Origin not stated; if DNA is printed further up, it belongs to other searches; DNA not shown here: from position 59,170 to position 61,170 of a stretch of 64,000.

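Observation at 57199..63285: TPR + NHL propeller + two paired-CXXCH multihaem cytochromes (one with a PKD domain): candidate cell-envelope redox module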

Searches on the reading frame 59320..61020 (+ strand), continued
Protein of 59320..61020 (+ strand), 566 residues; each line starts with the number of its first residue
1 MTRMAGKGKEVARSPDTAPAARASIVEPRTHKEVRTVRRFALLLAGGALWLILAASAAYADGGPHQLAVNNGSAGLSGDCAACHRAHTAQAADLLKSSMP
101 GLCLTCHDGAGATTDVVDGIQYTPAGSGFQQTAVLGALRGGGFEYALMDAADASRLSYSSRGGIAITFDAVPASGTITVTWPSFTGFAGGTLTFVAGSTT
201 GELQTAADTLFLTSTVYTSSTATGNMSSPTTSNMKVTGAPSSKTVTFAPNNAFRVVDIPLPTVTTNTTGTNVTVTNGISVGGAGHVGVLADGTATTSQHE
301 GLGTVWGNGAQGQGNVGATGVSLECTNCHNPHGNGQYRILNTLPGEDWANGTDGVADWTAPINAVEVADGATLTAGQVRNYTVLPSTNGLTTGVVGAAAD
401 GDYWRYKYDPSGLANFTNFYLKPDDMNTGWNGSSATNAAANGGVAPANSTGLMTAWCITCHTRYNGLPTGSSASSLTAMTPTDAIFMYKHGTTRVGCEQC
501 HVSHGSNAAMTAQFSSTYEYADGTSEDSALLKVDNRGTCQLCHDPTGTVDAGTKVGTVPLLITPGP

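Call 21: find_related_loci(query=A1, collection=genome_contigs, flank=10000)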
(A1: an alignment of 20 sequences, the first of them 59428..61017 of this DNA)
Query A1 (530 aa) in genome_contigs; peptide patterns used: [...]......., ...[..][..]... (x = any residue, [..] = any of these).
197 stretches matched a pattern; 137 encode a relative of the query (tblastn E <= 1e-3); the best 80 are kept; 74 distinct loci.
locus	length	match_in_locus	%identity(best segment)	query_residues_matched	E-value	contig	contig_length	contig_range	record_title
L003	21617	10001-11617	63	1-530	0e+0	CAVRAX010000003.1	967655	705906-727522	MAG: uncultured Chloroflexia bacterium isolate MFD04944.bin.1.71 genome assembly, contig: contig_35674, whole genome sho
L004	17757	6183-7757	55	1-530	1e-167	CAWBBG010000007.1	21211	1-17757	MAG: uncultured Chloroflexia bacterium isolate MFD02923.bin.2.22 genome assembly, contig: contig_22736, whole genome sho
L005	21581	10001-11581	54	1-530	8e-163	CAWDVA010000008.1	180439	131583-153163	MAG: uncultured Chloroflexia bacterium isolate MFD05684.bin.1.348 genome assembly, contig: contig_45500, whole genome sh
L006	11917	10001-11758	57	39-523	3e-119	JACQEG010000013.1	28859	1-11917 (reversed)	MAG: Chloroflexi bacterium isolate NC_groundwater_1015_Pr1_S-0.65um_72_24 Montesol18_Sp65_coassembly_scaffold_58046, who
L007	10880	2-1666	57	62-524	2e-111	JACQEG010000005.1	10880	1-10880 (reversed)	MAG: Chloroflexi bacterium isolate NC_groundwater_1015_Pr1_S-0.65um_72_24 Montesol18_Sp65_coassembly_scaffold_91512, who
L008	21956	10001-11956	53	1-530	9e-125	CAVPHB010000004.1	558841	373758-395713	MAG: uncultured Chloroflexia bacterium isolate MFD09964.bin.2.266 genome assembly, contig: contig_30771, whole genome sh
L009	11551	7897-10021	55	14-526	1e-84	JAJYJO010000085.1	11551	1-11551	MAG: Chloroflexi bacterium isolate DBS2-1.bin162 NODE_10627_length_11551_cov_3.172094, whole genome shotgun sequence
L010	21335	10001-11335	52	1-529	3e-81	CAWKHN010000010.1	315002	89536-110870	MAG: uncultured Chloroflexia bacterium isolate MFD02416.bin.1.50 genome assembly, contig: contig_1564, whole genome shot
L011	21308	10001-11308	52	1-529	3e-80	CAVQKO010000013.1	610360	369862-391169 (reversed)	MAG: uncultured Chloroflexia bacterium isolate MFD02416.bin.1.313 genome assembly, contig: contig_7630, whole genome sho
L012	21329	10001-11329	51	1-529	3e-76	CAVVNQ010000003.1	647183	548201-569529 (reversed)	MAG: uncultured Chloroflexia bacterium isolate MFD05684.bin.3.391 genome assembly, contig: contig_13836, whole genome sh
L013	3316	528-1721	53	16-523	2e-75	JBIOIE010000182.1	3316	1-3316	MAG: Candidatus Limnocylindrales bacterium isolate GcL4-5 k141_255682_length_3316_cov_15.6047, whole genome shotgun sequ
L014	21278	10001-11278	49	16-520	3e-71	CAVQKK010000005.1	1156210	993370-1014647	MAG: uncultured Chloroflexia bacterium isolate MFD02416.bin.1.295 genome assembly, contig: contig_3631, whole genome sho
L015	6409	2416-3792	44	1-529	8e-71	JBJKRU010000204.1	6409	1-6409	MAG: Candidatus Limnocylindrales bacterium isolate Bin_66 S1Ck127_1804631_flag_1_multi_10.0000_len_6409, whole genome sh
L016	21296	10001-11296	48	16-520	5e-69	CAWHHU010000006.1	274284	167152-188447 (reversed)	MAG: uncultured Chloroflexia bacterium isolate MFD01721.bin.1.363 genome assembly, contig: contig_3497, whole genome sho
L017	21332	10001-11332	46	16-529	2e-68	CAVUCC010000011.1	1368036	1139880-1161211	MAG: uncultured Chloroflexia bacterium isolate MFD02923.bin.2.55 genome assembly, contig: contig_6522, whole genome shot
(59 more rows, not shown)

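Call 29: predict_structure(alignment_id=A2)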
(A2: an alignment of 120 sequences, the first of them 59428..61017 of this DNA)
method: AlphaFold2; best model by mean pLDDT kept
length: 530 residues; sequences in the alignment: 120
mean_pLDDT: 78.0   pTM: 0.78
mean pLDDT of the five models: 78.0, 74.9, 74.3, 73.6, 71.9
residues with pLDDT >= 90: 165; 70-90: 207; 50-70: 112; < 50: 46
segments of 3 or more residues with pLDDT < 50: 21-43, 50-62, 295-300
pLDDT, mean of each block of 10 residues (from residue 1): 87 74 39 45 50 44 54 70 83 75 84 90 96 98 98 98 98 98 93 97 98 97 98 98 91 89 63 75 66 49 54 57 61 67 85 87 87 88 89 84 82 81 74 55 71 75 72 77 76 69 70 90 85
secondary structure, 60 per line:
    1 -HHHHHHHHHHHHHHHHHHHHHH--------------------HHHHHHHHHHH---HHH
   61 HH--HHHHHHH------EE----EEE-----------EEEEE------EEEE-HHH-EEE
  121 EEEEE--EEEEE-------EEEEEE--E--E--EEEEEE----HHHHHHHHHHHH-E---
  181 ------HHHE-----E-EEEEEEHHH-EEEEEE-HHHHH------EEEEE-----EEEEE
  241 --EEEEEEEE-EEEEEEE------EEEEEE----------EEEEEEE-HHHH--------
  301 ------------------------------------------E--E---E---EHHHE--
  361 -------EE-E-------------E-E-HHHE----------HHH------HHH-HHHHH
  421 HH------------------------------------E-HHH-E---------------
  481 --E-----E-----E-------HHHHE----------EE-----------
elements in order: H2-23 H44-54 H58-62 H65-71 E84-86 E98-102 E109-112 E118-125 E128-132 E140-145 E154-159 H164-175 E198-203 E208-213 H215-219 E226-230 E236-240 E243-250 E252-258 E265-270 E281-287 H289-292 H416-422 H503-506

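Call 31: search_solved_structures(query=A2, max_evalue=1, show_alignments=2)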
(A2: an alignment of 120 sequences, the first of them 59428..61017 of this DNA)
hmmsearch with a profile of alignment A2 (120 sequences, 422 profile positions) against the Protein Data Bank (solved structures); distinct sequences matched with E-value up to 1: 7.
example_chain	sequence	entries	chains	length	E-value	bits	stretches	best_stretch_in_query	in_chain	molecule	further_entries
6r2q_A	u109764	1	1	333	0.0025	19.9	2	42-84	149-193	Cystathionine beta-synthase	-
8q1w_A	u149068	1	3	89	0.014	17.4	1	163-195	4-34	Putative lipoprotein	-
3vlg_A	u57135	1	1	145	0.49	12.3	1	351-393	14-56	Oxidized low-density lipoprotein receptor 1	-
3ml1_B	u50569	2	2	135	0.55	12.1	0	312-361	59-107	Diheme cytochrome c napB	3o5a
5f74_A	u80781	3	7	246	0.61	12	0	212-285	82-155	14-3-3 protein beta/alpha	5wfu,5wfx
4gnt_A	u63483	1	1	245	0.61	12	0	212-285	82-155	14-3-3 protein beta/alpha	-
7s5o_A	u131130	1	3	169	0.83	11.5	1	136-187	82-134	Cytochrome_P460 domain-containing protein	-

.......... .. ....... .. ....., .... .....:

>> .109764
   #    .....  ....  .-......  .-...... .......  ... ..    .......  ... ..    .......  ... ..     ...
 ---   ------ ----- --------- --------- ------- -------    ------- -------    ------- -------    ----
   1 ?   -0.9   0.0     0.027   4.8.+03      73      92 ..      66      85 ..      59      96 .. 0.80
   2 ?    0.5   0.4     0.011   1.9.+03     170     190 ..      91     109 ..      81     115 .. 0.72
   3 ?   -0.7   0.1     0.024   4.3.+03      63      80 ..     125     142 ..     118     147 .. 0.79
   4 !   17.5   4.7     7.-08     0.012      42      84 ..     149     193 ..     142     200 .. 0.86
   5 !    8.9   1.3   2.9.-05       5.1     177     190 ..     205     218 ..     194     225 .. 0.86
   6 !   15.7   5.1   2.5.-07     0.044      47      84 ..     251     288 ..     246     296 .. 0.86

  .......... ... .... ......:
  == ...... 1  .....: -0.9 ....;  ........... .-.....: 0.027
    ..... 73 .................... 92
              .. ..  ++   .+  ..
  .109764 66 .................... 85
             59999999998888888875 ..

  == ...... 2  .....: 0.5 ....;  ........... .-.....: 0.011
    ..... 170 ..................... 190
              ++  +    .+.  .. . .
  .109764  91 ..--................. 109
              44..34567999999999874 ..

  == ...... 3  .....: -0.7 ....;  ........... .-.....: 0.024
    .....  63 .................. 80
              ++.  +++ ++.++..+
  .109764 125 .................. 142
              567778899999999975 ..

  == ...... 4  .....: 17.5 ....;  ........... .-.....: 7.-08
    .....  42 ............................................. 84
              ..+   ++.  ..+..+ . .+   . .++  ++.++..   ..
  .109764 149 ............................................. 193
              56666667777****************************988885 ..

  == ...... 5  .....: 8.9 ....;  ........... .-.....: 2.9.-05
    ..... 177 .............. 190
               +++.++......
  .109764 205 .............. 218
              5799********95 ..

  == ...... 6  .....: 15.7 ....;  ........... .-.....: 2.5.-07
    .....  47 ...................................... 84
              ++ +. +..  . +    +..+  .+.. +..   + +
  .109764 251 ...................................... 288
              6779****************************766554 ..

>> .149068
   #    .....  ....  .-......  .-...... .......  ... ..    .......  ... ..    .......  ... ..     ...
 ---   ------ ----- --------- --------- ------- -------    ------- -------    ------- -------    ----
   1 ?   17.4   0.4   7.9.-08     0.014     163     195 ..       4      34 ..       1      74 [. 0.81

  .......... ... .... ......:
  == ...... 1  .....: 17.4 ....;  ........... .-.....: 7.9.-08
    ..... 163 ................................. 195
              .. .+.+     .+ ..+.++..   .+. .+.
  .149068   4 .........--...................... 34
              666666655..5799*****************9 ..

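Call 32: fold_search(model_id=the predicted structure, library=pdb)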
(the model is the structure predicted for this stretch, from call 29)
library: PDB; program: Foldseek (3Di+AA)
matches with E <= 10: 39; with E <= 0.001: 0
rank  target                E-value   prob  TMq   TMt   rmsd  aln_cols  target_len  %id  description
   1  5h5t_B                6.3e-01  0.09  0.13  0.27  13.2       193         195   10  Crystal structure of the flagellar cap protein FliD D2-D3 domains from Salmonella Typhimurium (released 2017-02-22)
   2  9m6h_A                1.0e+00  0.08  0.13  0.15  12.9       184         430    8  structure of FliD-FliC at a 10:10 stoichiometry (released 2025-07-16)
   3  5fhy_A                1.1e+00  0.06  0.13  0.23  14.2       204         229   10  Crystal structure of FliD (HAP2) from Pseudomonas aeruginosa PAO1 (released 2016-10-05)
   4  9gnz_U                1.4e+00  0.06  0.12  0.14   9.8       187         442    8  Salmonella cap-filament complex (released 2025-04-09)
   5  8jx2_A                3.8e+00  0.01  0.08  0.13  24.6       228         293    6  alpha-Hemolysin(G122S/K147R)-SpyTag/SpyCatcher head to head 14-mer (released 2024-07-03)
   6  4zkq_A                4.3e+00  0.00  0.05  0.07  19.3       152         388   10  Viral chemokine binding protein R17 encoded by rodent gammaherpesvirus Peru ( RHVP) (released 2015-11-18)
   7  6b9q_1                4.6e+00  0.00  0.07  0.06  22.0       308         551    8  Single particle cryo-EM structure determination of the LuIII capsid protein (released 2017-11-15)
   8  5ys6                  4.8e+00  0.01  0.07  0.06  19.4       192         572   11  Structure of the ectodomain of pseudorabies virus glycoproten B (released 2017-12-27)
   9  2zew_B                5.8e+00  0.01  0.07  0.19  19.3       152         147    8  Family 16 Cabohydrate Binding Domain Module 1 (released 2008-03-04)
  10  8aj8_B                5.8e+00  0.01  0.06  0.06  20.1       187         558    8  Structure of p110 gamma bound to the p84 regulatory subunit (released 2023-03-22)
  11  1s58                  5.8e+00  0.00  0.04  0.04  19.7       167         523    8  The structure of B19 parvovirus capsid (released 2004-08-17)
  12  2zey_A                6.1e+00  0.02  0.08  0.21  19.7       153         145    9  Family 16 carbohydrate binding module (released 2008-03-04)
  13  2zex_B                6.1e+00  0.01  0.07  0.19  19.3       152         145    8  Family 16 carbohydrate binding module (released 2008-03-04)
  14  6a3v_O                6.1e+00  0.01  0.06  0.15  22.6       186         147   10  Complex structure of human 4-1BB and 4-1BBL (released 2018-10-10)
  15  2zex_A                6.5e+00  0.02  0.09  0.21  18.8       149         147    9  Family 16 carbohydrate binding module (released 2008-03-04)
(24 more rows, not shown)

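Call 67: predict_structure(alignment_id=A4)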
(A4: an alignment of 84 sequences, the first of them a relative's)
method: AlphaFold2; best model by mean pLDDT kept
length: 407 residues; sequences in the alignment: 84
mean_pLDDT: 69.5   pTM: 0.71
mean pLDDT of the five models: 69.5, 67.3, 67.2, 64.2, 62.2
residues with pLDDT >= 90: 31; 70-90: 198; 50-70: 97; < 50: 81
segments of 3 or more residues with pLDDT < 50: 21-67, 172-188, 370-382
pLDDT, mean of each block of 10 residues (from residue 1): 85 75 40 44 44 44 49 69 87 88 76 84 76 90 65 75 73 45 45 55 72 76 85 92 81 76 83 90 85 77 70 75 77 59 64 59 62 44 61 84 67
secondary structure, 60 per line:
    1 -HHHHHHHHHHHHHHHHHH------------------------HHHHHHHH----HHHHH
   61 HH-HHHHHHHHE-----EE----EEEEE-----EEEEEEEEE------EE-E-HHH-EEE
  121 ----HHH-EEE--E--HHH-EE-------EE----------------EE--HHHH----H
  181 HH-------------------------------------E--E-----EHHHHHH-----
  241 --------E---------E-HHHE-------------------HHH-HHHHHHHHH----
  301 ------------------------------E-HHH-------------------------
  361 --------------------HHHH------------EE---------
elements in order: H2-19 H44-51 H56-62 H64-71 E84-88 E94-102 E118-120 E129-131 H172-175 H230-235 H288-296 H381-384

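Call 69: fold_search(model_id=the predicted structure, library=pdb)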
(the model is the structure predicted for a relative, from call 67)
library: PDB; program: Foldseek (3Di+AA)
matches with E <= 10: 16; with E <= 0.001: 0
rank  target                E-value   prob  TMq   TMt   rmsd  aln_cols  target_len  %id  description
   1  8e1h_A                2.4e+00  0.01  0.06  0.07   6.8        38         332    8  Asp1 kinase in complex with ADP Mg 5-IP7 (released 2022-11-30)
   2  8e1v_A                3.9e+00  0.01  0.06  0.07   6.9        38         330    8  Asp1 kinase in complex with ADPNP Mg IP6 (released 2022-11-30)
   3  5bya                  5.0e+00  0.01  0.06  0.07   5.6        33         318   12  Crystal structure of the catalytic domain of human diphosphoinositol pentakisphosphate kinase 2 (PPIP5K2) in complex wit (released 2015-07-22)
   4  8e1i_A                5.6e+00  0.01  0.06  0.07   6.9        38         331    8  Asp1 kinase in complex with ATP Mg 5-IP7 (released 2022-11-30)
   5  7d2n_A                6.8e+00  0.01  0.05  0.11   8.8        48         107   19  Crystal structure of MazE-MazF (Form-III) from Deinococcus radiodurans (released 2021-02-10)
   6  7d2n_B                6.8e+00  0.01  0.05  0.11   8.8        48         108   19  Crystal structure of MazE-MazF (Form-III) from Deinococcus radiodurans (released 2021-02-10)
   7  8b2m                  7.2e+00  0.00  0.04  0.11   7.8        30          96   20  Matrix-metallopeptidase inhibitor Potempin A (PotA) from Tannerella forsythia (released 2022-12-21)
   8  3t9b                  7.7e+00  0.01  0.06  0.07   5.6        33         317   12  Crystal structure of the catalytic domain of human diphosphoinositol pentakisphosphate kinase 2 (PPIP5K2) in complex wit (released 2011-12-07)
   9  3t9c                  7.7e+00  0.01  0.06  0.07   5.4        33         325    9  Crystal structure of the catalytic domain of human diphosphoinositol pentakisphosphate kinase 2 (PPIP5K2) in complex wit (released 2011-12-07)
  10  3t7a                  7.7e+00  0.01  0.06  0.07   5.6        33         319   12  Crystal structure of the catalytic domain of human diphosphoinositol pentakisphosphate kinase 2 (PPIP5K2) in complex wit (released 2011-12-07)
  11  6pnv                  8.2e+00  0.00  0.06  0.06  14.3        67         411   19  1.42 Angstrom Resolution Crystal Structure of Translocation Protein TolB from Salmonella enterica (released 2019-07-17)
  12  7jg5_D                8.2e+00  0.00  0.05  0.05  16.4       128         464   12  Cryo-EM structure of bedaquiline-free Mycobacterium smegmatis ATP synthase rotational state 1 (released 2020-08-19)
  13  9vkp_F                8.2e+00  0.00  0.06  0.05  16.5       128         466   12  Cryo-EM structure of F-ATP synthase from Mycobacteroides abscessus (Rotational State 1) (released 2026-01-14)
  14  6a6x_B                8.7e+00  0.00  0.05  0.12  18.6       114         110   14  The crystal structure of the Mtb MazE-MazF-mt9 complex (released 2019-07-03)
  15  9vkp_E                8.7e+00  0.00  0.05  0.05  16.1       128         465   12  Cryo-EM structure of F-ATP synthase from Mycobacteroides abscessus (Rotational State 1) (released 2026-01-14)
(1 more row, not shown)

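Call 72: search_protein_representatives(alignment_id=A2)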
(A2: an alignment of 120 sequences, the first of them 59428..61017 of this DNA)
Query: 120 sequences, 422 profile positions. Proteins with E-value up to 0.001 (for the whole library): 1861; up to 1e-10: 913; up to 1e-30: 320. The best 150 are listed.
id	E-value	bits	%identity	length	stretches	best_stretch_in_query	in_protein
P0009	2.8e-193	658.9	-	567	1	3-418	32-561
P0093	1.0e-172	591.1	-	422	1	14-421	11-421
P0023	2.2e-172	590.0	-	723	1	20-419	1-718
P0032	1.2e-168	577.7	-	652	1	8-413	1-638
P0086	4.4e-167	572.5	-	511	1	6-420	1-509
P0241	4.8e-166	569.1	-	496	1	3-420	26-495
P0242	1.0e-130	452.8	-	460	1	6-417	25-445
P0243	2.6e-123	428.3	-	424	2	6-273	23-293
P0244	1.5e-122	425.8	-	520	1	8-420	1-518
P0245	2.0e-116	405.6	-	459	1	3-421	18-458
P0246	6.4e-107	374.3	-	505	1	8-415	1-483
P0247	2.1e-106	372.6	-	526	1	8-421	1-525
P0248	6.2e-106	371.1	-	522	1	8-413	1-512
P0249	2.1e-105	369.3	-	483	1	8-309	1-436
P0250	7.5e-102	357.6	-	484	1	8-411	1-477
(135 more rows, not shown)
